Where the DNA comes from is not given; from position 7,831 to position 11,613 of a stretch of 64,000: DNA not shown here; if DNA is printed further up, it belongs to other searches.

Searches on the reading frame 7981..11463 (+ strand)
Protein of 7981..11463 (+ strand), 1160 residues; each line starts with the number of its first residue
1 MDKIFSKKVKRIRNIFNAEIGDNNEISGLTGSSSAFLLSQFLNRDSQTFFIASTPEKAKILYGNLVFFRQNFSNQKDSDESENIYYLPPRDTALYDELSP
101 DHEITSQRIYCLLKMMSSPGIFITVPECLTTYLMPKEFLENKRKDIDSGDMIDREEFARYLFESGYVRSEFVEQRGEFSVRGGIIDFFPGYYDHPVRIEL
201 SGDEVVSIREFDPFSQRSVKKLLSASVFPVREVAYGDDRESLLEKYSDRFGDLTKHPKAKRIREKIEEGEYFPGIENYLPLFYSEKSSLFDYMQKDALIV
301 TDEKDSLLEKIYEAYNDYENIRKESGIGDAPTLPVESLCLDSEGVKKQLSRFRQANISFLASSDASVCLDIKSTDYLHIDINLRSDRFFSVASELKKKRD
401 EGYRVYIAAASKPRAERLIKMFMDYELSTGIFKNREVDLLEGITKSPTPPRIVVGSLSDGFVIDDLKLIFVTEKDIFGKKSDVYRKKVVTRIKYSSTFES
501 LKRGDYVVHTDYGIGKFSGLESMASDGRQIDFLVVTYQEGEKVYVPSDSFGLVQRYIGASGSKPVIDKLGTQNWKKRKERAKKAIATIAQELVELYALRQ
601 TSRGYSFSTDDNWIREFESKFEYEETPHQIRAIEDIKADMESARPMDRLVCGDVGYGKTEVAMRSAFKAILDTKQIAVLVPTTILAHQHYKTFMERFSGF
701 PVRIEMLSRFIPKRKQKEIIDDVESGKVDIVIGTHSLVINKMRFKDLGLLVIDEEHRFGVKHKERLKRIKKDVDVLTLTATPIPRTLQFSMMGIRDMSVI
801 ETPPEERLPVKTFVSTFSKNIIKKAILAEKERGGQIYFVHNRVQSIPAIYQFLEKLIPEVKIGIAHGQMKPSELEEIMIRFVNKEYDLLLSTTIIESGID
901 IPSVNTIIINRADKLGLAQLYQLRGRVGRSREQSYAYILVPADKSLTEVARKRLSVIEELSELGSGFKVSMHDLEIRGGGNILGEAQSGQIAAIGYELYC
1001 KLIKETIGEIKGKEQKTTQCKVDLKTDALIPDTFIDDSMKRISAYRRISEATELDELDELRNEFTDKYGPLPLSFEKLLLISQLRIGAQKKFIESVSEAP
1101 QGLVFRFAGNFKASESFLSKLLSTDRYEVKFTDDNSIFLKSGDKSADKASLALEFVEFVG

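Call 5: search_protein_families(library=pfam, proteins=[window:7981-11463:+])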
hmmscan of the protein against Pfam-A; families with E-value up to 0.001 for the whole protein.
window:7981-11463:+ (1160 aa): 8 families
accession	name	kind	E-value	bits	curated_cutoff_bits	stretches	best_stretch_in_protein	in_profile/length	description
PF00270.35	DEAD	-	2.1e-27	96.3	26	1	626-787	1-164/167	DEAD/DEAH box helicase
PF17757.6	UvrB_inter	-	4.9e-25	87.9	22.9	1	146-231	3-89/91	UvrB interaction domain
PF00271.37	Helicase_C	-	6.2e-24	84.8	23.5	1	822-930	6-109/110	Helicase conserved C-terminal domain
PF03461.20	TRCF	-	1.3e-21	77.1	25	1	1024-1110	1-87/95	TRCF domain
PF02559.22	CarD_TRCF_RID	-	8.9e-17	61.4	23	1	501-557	1-57/57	CarD-like/TRCF RID domain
PF04851.21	ResIII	-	1.3e-13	51.6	22.5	1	624-782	3-162/164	Type III restriction enzyme, res subunit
PF21132.2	MFD_D3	-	0.00029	21.2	21.8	1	404-475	8-72/73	MFD, D3 domain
PF22590.2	Cas3-like_C_2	-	0.00033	21.3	27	0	833-931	2-105/106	CRISPR-associated nuclease/helicase Cas3, C-terminal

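Call 6: search_protein_families(library=ncbifam, proteins=[window:7981-11463:+])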
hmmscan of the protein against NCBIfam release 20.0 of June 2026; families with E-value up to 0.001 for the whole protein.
window:7981-11463:+ (1160 aa): 32 families (the best 25 are shown)
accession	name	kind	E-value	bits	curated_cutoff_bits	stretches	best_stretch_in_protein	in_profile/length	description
TIGR00580.2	mfd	equivalog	0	1079.7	800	1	161-1096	1-906/907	transcription-repair coupling factor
NF007966.0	PRK10689.1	equivalog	8.5e-249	828.5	1329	1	13-1129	6-1111/1148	transcription-repair coupling factor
NF008168.0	PRK10917.2-2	equivalog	9.6e-124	414.4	718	1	600-991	341-738/795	ATP-dependent DNA helicase RecG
NF008165.0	PRK10917.1-3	equivalog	5.8e-116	388.6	711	1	599-990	239-634/692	ATP-dependent DNA helicase RecG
TIGR00643.1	recG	equivalog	8.4e-111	371.6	659.4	1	599-991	210-608/629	ATP-dependent DNA helicase RecG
NF008170.0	PRK10917.2-4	equivalog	5.4e-104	348.8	975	1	599-989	375-769/826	ATP-dependent DNA helicase RecG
NF008163.0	PRK10917.1-1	equivalog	2.1e-97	327.1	796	1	597-991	241-643/692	ATP-dependent DNA helicase RecG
NF008164.0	PRK10917.1-2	equivalog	9.6e-95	318.3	785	1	599-990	251-645/704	ATP-dependent DNA helicase RecG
NF008166.0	PRK10917.1-4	equivalog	3.4e-88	296.5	864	1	609-990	261-655/705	ATP-dependent DNA helicase RecG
NF008167.0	PRK10917.2-1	equivalog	1.9e-76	257.7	995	1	609-993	269-689/744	ATP-dependent DNA helicase RecG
NF008169.0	PRK10917.2-3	equivalog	1.5e-58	198.9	555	1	609-990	214-582/610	ATP-dependent DNA helicase RecG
NF003673.1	PRK05298.1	equivalog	6.5e-29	100.8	743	1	85-325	97-357/653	excinuclease ABC subunit UvrB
TIGR00631.1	uvrb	equivalog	3.9e-27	94.8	750.1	1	85-325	97-357/658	excinuclease ABC subunit UvrB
TIGR00595.1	priA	equivalog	1.2e-21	76.9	230.35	1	649-776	1-123/509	replication restart helicase PriA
NF004066.1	PRK05580.1-3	equivalog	4.4e-20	71.6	813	1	576-764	207-385/788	primosomal protein N'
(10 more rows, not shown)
